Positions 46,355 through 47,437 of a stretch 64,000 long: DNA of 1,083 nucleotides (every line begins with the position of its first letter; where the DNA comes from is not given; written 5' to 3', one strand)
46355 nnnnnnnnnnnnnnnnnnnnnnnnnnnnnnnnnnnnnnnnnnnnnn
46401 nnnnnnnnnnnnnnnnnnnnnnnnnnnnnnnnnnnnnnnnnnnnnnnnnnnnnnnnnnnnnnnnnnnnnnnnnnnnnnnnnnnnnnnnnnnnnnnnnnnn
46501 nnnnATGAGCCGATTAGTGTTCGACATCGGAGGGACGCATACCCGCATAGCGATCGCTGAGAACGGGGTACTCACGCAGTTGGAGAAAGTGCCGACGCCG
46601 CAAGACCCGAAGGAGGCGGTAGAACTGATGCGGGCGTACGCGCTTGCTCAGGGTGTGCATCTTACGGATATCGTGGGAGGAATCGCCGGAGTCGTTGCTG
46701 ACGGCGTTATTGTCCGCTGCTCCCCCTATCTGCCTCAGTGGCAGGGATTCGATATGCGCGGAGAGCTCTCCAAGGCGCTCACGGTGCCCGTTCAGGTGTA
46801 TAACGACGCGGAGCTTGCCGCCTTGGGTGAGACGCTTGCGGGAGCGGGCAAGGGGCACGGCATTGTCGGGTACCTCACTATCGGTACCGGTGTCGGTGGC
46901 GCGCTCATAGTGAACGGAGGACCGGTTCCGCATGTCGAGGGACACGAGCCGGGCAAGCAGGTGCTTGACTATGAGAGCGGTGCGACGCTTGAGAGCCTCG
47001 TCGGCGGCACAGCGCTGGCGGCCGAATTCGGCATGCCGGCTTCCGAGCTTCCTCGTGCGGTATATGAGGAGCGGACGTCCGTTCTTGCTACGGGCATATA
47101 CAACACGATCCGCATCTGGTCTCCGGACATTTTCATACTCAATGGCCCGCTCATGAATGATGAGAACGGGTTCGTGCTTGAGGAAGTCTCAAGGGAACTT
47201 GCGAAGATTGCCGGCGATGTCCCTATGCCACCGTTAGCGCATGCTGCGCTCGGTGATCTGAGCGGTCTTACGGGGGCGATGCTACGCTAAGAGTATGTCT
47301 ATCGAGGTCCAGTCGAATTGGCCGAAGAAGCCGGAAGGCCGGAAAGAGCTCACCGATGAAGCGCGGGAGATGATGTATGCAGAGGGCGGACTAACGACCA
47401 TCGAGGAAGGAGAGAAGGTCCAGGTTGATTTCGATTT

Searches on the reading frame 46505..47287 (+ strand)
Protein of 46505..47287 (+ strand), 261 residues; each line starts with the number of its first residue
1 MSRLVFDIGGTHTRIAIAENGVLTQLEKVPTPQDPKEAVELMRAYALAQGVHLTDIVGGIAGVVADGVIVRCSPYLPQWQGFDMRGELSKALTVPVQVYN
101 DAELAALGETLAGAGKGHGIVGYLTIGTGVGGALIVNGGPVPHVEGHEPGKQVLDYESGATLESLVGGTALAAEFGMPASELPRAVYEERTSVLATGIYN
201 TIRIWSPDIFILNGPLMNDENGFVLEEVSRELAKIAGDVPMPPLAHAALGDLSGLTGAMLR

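Call 50: search_protein_families(library=pfam, proteins=[window:46505-47287:+], max_evalue=0.001)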
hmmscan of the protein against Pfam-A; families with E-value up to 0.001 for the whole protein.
window:46505-47287:+ (261 aa): 1 family
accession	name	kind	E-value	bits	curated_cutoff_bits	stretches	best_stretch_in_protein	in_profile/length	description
PF00480.26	ROK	-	2.2e-24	87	22.9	1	6-141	4-145/294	ROK family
